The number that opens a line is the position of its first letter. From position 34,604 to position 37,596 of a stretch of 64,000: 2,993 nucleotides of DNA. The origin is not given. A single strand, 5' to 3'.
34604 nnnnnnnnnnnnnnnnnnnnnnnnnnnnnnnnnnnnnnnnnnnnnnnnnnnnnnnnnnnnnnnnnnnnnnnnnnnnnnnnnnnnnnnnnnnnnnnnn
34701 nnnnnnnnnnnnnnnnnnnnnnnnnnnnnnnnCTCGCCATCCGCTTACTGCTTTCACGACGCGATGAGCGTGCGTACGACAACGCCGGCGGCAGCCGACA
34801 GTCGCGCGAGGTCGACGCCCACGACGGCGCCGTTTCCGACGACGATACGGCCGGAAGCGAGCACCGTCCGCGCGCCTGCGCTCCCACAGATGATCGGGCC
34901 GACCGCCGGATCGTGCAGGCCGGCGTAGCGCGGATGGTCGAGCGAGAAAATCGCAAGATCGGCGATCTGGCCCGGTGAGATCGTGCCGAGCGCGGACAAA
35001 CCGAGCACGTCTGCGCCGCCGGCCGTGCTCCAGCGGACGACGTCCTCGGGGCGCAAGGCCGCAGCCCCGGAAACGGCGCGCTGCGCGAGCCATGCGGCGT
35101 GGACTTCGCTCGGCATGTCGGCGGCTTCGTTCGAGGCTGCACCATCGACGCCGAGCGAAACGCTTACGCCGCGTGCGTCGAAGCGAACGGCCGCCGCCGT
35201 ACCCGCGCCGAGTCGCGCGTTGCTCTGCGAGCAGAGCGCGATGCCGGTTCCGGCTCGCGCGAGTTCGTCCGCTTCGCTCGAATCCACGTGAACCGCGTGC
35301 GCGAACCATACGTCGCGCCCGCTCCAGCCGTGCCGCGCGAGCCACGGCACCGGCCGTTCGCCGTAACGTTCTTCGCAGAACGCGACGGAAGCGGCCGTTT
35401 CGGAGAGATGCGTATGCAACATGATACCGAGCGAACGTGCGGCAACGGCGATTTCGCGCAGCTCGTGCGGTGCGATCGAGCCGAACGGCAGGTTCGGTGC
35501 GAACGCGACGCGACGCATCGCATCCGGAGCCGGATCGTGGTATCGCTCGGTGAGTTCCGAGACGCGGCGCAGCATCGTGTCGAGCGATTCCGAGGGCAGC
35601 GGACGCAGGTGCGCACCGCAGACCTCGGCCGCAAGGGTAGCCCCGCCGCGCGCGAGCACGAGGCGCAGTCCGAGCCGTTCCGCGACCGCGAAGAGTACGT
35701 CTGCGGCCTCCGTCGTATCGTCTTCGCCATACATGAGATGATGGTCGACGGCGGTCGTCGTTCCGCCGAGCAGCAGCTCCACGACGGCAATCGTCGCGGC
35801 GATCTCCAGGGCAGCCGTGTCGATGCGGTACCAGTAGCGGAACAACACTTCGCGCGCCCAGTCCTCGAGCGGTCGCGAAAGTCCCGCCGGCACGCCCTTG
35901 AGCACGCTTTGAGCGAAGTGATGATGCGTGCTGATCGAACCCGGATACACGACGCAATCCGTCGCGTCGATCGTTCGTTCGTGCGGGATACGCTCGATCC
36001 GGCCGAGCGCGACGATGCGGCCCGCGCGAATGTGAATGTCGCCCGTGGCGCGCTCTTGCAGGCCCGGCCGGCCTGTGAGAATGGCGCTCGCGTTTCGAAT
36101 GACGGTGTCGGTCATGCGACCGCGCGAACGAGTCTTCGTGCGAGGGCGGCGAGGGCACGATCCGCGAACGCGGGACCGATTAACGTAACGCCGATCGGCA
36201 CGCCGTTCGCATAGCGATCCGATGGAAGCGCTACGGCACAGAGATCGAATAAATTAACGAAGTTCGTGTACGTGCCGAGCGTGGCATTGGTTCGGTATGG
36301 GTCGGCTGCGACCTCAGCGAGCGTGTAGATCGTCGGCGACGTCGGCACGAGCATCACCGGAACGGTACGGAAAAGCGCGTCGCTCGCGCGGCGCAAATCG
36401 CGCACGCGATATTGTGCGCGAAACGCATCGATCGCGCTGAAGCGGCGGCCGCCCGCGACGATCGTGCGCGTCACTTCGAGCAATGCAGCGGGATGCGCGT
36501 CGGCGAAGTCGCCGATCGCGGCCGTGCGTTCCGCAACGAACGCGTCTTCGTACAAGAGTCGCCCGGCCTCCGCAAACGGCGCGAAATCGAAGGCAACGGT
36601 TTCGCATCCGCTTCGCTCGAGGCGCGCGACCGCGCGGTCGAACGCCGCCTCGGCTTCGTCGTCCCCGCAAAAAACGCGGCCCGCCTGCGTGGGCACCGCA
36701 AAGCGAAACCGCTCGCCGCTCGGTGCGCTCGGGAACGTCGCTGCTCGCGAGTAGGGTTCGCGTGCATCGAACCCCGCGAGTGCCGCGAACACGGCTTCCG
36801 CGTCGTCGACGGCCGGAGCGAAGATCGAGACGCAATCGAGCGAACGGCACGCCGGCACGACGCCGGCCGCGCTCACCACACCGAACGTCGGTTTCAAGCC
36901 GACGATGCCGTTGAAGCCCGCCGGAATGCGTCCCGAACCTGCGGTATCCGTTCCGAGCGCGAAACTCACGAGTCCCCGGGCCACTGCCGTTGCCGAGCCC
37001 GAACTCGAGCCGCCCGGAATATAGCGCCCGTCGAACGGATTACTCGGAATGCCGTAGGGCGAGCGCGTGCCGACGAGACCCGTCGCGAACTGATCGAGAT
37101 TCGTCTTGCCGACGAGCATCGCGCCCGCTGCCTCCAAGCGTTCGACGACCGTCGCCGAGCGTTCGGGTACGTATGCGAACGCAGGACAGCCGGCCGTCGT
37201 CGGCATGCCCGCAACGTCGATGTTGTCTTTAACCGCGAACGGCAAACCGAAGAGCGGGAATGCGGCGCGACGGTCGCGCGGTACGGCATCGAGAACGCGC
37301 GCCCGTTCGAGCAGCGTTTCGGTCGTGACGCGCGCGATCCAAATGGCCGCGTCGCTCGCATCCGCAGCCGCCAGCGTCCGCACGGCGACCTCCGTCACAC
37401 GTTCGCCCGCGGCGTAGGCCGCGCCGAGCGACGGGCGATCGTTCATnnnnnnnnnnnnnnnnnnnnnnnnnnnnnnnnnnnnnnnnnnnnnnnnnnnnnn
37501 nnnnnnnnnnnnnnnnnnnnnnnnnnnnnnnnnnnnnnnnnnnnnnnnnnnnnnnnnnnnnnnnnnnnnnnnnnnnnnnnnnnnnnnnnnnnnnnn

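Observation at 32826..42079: Nine-gene operon coupling nucleoside salvage enzymes to a complete AtzD/AtzEG/AtzF-type ring-cleavage pathway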

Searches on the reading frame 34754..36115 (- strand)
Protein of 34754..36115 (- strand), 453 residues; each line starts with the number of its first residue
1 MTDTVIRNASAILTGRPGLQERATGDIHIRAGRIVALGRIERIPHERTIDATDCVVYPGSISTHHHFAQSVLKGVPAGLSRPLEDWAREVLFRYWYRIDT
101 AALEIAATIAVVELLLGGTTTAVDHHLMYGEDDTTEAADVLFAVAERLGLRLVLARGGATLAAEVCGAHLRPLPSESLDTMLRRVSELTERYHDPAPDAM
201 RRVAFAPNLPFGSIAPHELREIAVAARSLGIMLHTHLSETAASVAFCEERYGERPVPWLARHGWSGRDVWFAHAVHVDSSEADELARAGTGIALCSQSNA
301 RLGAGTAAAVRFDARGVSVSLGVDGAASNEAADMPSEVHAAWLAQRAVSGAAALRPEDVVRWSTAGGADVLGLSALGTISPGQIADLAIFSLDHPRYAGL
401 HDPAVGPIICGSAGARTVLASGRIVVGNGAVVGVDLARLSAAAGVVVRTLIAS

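Call 3: search_protein_families(library=pfam, proteins=[window:34754-36115:-])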
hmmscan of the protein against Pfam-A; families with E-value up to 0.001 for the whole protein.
window:34754-36115:- (453 aa): 2 families
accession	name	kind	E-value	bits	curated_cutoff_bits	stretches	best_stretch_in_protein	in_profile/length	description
PF01979.26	Amidohydro_1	-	9.6e-47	160.3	25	1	55-400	1-323/345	Amidohydrolase family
PF07969.17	Amidohydro_3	-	1.9e-08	34.7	29.7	1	193-426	253-472/472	Amidohydrolase family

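Call 4: search_protein_families(library=ncbifam, proteins=[window:34754-36115:-])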
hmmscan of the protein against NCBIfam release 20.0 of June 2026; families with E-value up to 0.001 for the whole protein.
window:34754-36115:- (453 aa): 40 families (the best 25 are shown)
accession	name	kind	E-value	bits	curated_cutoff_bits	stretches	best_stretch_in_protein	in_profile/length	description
NF009059.0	PRK12393.1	equivalog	1.3e-173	578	543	1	1-452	4-457/460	amidohydrolase family protein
NF006055.0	PRK08203.1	equivalog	2.3e-117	392.3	532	1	2-451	4-451/455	8-oxoguanine deaminase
NF005557.0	PRK07228.1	equivalog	1e-60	205.7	522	1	4-450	3-437/445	5'-deoxyadenosine deaminase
NF006549.0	PRK09045.1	equivalog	2.4e-49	168.2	540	1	26-443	31-432/444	TRZ/ATZ family hydrolase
NF006252.0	PRK08393.1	equivalog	4.1e-45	154.6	617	1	24-438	20-411/424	N-ethylammeline chlorohydrolase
NF004701.0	PRK06038.1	equivalog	2.5e-44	151.7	609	1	1-438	3-414/432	N-ethylammeline chlorohydrolase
NF006681.0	PRK09229.1-2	equivalog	6.5e-42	143.8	362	1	23-434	20-433/451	formimidoylglutamate deiminase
NF006056.0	PRK08204.1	subfamily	3.8e-36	124.8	391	1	2-447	3-437/449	hypothetical protein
NF006679.0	PRK09228.1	subfamily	2.9e-34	118.6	351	1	22-391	29-386/433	guanine deaminase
NF004801.0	PRK06151.1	subfamily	1.1e-33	116.8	416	1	26-452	26-464/491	chlorohydrolase family protein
TIGR02022.1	hutF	equivalog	1.3e-32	113.2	413.05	1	30-430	24-435/455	formimidoylglutamate deiminase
TIGR02967.1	guan_deamin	equivalog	3.8e-32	111.8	375.4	1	28-392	10-362/401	guanine deaminase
NF004995.0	PRK06380.1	subfamily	4.2e-30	105.1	567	1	5-439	4-412/418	metal-dependent hydrolase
NF005211.0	PRK06687.1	equivalog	5.2e-28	98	703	1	46-390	46-371/419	TRZ/ATZ family protein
NF005540.0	PRK07203.1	equivalog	7.7e-28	97.3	444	1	17-443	14-431/444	putative aminohydrolase SsnA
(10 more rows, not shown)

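Call 31: search_solved_structures(query=window:34754-36115:-, max_evalue=1e-20)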
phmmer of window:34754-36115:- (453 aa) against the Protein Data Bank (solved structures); distinct sequences matched with E-value up to 1e-20: 15.
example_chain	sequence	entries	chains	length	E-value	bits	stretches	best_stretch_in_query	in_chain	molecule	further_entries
2paj_A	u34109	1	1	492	4.6e-109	368.4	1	3-451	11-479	putative cytosine/guanine deaminase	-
3hpa_A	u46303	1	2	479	6.1e-75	256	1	5-439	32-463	AMIDOHYDROLASE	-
7ww2_A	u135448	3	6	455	1.2e-63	218.8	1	6-437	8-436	8-oxoguanine deaminase | Hydroxydechloroatrazine ethylaminohydrolase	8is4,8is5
3ls9_A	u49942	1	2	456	7.9e-53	183.1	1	6-442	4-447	Triazine hydrolase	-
3lsb_A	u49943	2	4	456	1.6e-52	182.1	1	6-442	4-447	Triazine hydrolase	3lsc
4l9x_A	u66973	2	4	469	1.5e-51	178.9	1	6-442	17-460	Triazine hydrolase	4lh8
5hmd_A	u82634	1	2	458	4.6e-51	177.3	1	6-442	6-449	Triazine hydrolase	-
5hme_A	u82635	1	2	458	5.5e-51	177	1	6-442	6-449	Triazine hydrolase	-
5hmf_A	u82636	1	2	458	1.1e-50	176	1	6-442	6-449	Triazine hydrolase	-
3lnp_A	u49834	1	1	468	1.1e-35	126.7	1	42-434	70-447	Amidohydrolase family Protein OLEI01672_1_465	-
4dyk_A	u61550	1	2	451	1.9e-30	109.3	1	200-443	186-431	AMIDOHYDROLASE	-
4gbd_A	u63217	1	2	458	2e-30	109.3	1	200-443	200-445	Putative uncharacterized protein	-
4dzh_A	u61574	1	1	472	7.2e-29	104.1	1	39-404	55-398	AMIDOHYDROLASE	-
4v1x_A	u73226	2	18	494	6.5e-28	101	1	22-429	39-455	ATRAZINE CHLOROHYDROLASE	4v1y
4f0r_A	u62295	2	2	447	2.3e-26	95.9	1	27-445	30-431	5-methylthioadenosine/S-adenosylhomocysteine deaminase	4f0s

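Call 68: search_dna_similar(query=window:34754-36115:-, collection=plasmids, mode=protein, max_rows=15, max_evalue=1e-40)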
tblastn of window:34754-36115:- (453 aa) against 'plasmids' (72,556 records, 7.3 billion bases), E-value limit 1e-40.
Records with a match: 113; places in all: 114; records where one place covers at least 80% of the query: 113.
Best place of each record, by identity: <60% 113.
By first word of the organism name: Rhizobium 41; Paracoccus 8; Burkholderia 7; Moraxella 7; Pantoea 6; Methylobacterium 6; Klebsiella 4; Vibrio 4; Clostridium 4; Qingshengfaniella 3; and 16 more.
By predicted mobility (MOB-suite, as given by PLSDB): non-mobilizable 81; conjugative 20; mobilizable 12.
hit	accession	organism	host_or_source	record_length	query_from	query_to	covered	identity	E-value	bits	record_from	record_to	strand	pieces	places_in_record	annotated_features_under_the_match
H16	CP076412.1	Ralstonia wenshanensis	soil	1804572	3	452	99%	47.8%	8e-109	360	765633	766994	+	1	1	amidohydrolase family protein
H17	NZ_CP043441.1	Cupriavidus campinensis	cell culture,soil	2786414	3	452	99%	47.5%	1e-93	317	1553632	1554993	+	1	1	none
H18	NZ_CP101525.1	Burkholderia arboris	mixed culture,soil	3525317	2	451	99%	47.3%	7e-107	355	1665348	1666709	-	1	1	none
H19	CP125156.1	Klebsiella pneumoniae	-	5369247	5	450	98%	47.3%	7e-91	361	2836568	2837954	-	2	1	none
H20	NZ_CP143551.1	Burkholderia multivorans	Homo sapiens,bronchoalveolar lavage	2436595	5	451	99%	47.1%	1e-102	342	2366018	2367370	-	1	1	none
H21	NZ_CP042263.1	Qingshengfaniella alkalisoli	cell culture,saline soil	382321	1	453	100%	46.3%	1e-111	368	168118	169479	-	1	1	amidohydrolase family protein | ABC transporter permease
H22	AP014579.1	Burkholderia sp. RPE67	Riptortus pedestris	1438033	1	451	100%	46.2%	3e-103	344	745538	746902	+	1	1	amidohydrolase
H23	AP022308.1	Burkholderia sp. SFA1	-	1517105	1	451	100%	46.2%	4e-103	343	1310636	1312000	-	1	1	8-oxoguanine deaminase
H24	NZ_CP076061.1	Cupriavidus sp. EM10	Pure-cultured cell,sewage water sludge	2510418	4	451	99%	46.5%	1e-95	322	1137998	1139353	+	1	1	none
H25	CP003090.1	Burkholderia sp. YI23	-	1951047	5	451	99%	46.6%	4e-103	344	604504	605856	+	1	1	amidohydrolase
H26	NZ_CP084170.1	Klebsiella pneumoniae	Homo sapiens,blood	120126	5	450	98%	46.2%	1e-105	351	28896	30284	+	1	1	amidohydrolase family protein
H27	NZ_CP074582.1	Klebsiella pneumoniae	Homo sapiens,blood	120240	5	450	98%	46.2%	1e-105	351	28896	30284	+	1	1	amidohydrolase family protein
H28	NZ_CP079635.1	Klebsiella pneumoniae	Homo sapiens,Pus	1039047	5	450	98%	46.0%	2e-105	350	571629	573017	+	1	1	none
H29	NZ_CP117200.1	Pantoea sp. SS70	Solanum tuberosum L.,cell culture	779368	1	450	99%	45.5%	6e-106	352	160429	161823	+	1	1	amidohydrolase family protein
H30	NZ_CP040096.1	Pantoea sp. SO10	whole organism,soil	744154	1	450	99%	45.5%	9e-106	352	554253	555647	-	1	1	amidohydrolase family protein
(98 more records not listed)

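Call 70: get_annotated_region(hit=H26, flank=8000)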
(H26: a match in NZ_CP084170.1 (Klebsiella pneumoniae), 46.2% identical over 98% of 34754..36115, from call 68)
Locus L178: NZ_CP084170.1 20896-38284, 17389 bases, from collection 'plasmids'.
description: Klebsiella pneumoniae strain B17602 plasmid p2B17602, complete sequence
organism: Klebsiella pneumoniae (NCBI taxid 573)
taxonomy: Bacteria; Pseudomonadota; Gammaproteobacteria; Enterobacterales; Enterobacteriaceae; Klebsiella; Klebsiella pneumoniae
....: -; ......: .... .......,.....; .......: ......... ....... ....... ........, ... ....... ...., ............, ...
typing (MOB-suite, as given by PLSDB): non-mobilizable
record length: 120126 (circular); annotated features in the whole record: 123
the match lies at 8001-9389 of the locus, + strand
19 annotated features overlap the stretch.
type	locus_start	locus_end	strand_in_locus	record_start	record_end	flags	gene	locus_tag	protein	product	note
CDS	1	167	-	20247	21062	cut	-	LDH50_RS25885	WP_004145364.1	ABC transporter permease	-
CDS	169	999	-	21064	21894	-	-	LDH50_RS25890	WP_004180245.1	ABC transporter ATP-binding protein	-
CDS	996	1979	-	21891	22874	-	-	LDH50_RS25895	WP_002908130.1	ABC transporter substrate-binding protein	-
CDS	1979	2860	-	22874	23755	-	-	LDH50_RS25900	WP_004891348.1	creatininase family protein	-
CDS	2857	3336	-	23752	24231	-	-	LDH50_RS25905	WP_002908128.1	RidA family protein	-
CDS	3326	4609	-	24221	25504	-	-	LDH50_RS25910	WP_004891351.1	amidohydrolase family protein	-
CDS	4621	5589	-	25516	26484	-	-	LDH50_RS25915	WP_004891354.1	PDR/VanB family oxidoreductase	-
CDS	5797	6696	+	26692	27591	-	-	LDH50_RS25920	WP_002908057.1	LysR family transcriptional regulator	GO:0006355 - regulation of DNA-templated transcription [Evidence IEA]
CDS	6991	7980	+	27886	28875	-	-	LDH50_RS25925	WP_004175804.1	ABC transporter substrate-binding protein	-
CDS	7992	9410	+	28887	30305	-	-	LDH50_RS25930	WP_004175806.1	amidohydrolase family protein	-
CDS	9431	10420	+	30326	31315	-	-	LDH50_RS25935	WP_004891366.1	2OG-Fe(II) oxygenase family protein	-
CDS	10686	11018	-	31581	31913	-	-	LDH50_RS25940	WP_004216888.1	hypothetical protein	-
CDS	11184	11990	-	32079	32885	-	-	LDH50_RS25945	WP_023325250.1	AraC family transcriptional regulator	GO:0006355 - regulation of DNA-templated transcription [Evidence IEA]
CDS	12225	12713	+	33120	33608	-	-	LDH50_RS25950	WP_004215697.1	alcohol dehydrogenase catalytic domain-containing protein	-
CDS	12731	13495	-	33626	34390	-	surE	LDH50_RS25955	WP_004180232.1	5'/3'-nucleotidase SurE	-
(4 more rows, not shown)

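Call 71: get_annotated_region(hit=H21, flank=8000)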
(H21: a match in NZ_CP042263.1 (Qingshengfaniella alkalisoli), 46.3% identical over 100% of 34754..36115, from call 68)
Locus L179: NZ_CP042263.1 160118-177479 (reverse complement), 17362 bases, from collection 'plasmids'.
description: Qingshengfaniella alkalisoli strain LN3S51 plasmid unnamed2, complete sequence
organism: Qingshengfaniella alkalisoli (NCBI taxid 2599296)
taxonomy: Bacteria; Pseudomonadota; Alphaproteobacteria; Rhodobacterales; Paracoccaceae; Qingshengfaniella; Qingshengfaniella alkalisoli
host: -; source: cell culture,saline soil; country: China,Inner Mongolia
typing (MOB-suite, as given by PLSDB): non-mobilizable
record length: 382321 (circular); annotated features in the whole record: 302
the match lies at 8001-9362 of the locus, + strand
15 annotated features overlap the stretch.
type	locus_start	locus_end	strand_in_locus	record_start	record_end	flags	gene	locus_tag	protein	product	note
CDS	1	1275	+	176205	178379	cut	selD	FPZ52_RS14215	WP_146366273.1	selenide, water dikinase SelD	GO:0001887 - selenium compound metabolic process [Evidence IEA]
CDS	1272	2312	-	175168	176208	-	mnmH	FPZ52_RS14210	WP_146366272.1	tRNA 2-selenouridine(34) synthase MnmH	GO:0002098 - tRNA wobble uridine modification [Evidence IEA]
CDS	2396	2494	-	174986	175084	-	-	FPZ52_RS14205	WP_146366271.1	DUF2474 family protein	-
CDS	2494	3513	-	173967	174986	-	cydB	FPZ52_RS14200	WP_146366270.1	cytochrome d ubiquinol oxidase subunit II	-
CDS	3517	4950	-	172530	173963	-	-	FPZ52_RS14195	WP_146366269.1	cytochrome ubiquinol oxidase subunit I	GO:0019646 - aerobic electron transport chain [Evidence IEA]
CDS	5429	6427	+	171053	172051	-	-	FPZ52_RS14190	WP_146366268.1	ABC transporter substrate-binding protein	-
CDS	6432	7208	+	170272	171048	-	-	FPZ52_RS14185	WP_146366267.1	ABC transporter ATP-binding protein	GO:0006810 - transport [Evidence IEA]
CDS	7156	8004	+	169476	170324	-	-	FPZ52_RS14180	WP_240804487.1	ABC transporter permease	-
CDS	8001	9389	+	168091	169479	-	-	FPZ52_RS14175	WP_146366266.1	amidohydrolase family protein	-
CDS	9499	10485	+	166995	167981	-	-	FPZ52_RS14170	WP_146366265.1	2-oxoglutarate and iron-dependent oxygenase domain-containing protein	-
CDS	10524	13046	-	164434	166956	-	-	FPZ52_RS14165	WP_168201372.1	trypsin-like peptidase domain-containing protein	-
CDS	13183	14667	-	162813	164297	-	-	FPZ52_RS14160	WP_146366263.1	nucleobase:cation symporter-2 family protein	-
CDS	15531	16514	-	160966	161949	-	-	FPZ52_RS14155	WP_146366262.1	ATP-binding cassette domain-containing protein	-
CDS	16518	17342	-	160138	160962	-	-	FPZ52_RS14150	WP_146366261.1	carbohydrate ABC transporter permease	GO:0008643 - carbohydrate transport [Evidence IEA]; GO:0055085 - transmembrane transport [Evidence IEA]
CDS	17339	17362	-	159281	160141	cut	-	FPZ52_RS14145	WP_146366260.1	sugar ABC transporter permease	-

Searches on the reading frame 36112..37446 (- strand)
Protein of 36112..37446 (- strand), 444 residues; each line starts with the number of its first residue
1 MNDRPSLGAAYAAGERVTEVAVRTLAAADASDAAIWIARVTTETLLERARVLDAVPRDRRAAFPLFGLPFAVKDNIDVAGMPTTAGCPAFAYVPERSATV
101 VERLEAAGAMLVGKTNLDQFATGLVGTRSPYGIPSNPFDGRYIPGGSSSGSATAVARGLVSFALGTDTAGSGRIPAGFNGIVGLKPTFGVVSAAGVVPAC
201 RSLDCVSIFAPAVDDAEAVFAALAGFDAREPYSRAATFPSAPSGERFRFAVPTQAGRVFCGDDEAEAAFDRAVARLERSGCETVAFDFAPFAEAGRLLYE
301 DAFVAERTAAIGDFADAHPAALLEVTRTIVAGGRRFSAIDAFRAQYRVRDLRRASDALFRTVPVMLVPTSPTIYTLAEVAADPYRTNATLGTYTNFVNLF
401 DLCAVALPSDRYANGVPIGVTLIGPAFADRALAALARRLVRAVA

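Call 3: search_protein_families(library=pfam, proteins=[window:36112-37446:-])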
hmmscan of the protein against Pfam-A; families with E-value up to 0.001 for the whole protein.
window:36112-37446:- (444 aa): 1 family
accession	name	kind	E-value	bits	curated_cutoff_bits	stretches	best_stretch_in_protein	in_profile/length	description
PF01425.27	Amidase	-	8.9e-95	318.8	27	1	23-432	5-444/445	Amidase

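Call 4: search_protein_families(library=ncbifam, proteins=[window:36112-37446:-])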
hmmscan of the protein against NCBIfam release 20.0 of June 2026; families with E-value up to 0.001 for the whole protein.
window:36112-37446:- (444 aa): 26 families (the best 25 are shown)
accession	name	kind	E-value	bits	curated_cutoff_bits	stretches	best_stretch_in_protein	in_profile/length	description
NF006043.0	PRK08186.1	subfamily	1.1e-180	602.1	487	1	7-442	12-447/600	allophanate hydrolase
TIGR02713.1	allophanate_hyd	equivalog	2.3e-174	581.1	511.05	1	34-442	2-412/563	allophanate hydrolase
TIGR00132.1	gatA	equivalog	1.7e-70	238.1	481.1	2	38-290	34-288/466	Asp-tRNA(Asn)/Glu-tRNA(Gln) amidotransferase subunit GatA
NF006169.0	PRK08310.1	equivalog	1.5e-61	208.9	391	1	56-442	17-393/395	amidase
NF005460.0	PRK07056.1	subfamily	1.5e-61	208.8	447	1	13-439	23-449/457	amidase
NF006631.0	PRK09201.1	equivalog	2e-61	208.1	461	1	18-440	24-452/466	AtzE family amidohydrolase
NF005688.0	PRK07488.1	equivalog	1.1e-60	205.9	532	1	20-441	30-464/474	indoleacetamide hydrolase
TIGR02715.1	amido_AtzE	subfamily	2.8e-60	204.5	425.75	1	18-440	17-445/452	AtzE family amidohydrolase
NF004766.0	PRK06102.1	equivalog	2.9e-52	178.3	559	1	12-436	18-444/455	amidase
NF004717.0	PRK06061.1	equivalog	7.1e-51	173.4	498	1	18-439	34-463/483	amidase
NF006006.0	PRK08137.1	equivalog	4.2e-50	171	534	1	12-287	48-335/529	amidase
NF004816.0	PRK06170.1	equivalog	8.2e-50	169.8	503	1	38-441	50-480/493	amidase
NF005687.0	PRK07487.1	subfamily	2.8e-49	168.2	428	1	25-432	32-445/468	amidase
NF004622.0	PRK05962.1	equivalog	4.7e-49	167.4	463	1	28-438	17-423/431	amidase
NF005450.0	PRK07042.1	equivalog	2.3e-46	158.3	458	1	39-437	46-446/464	amidase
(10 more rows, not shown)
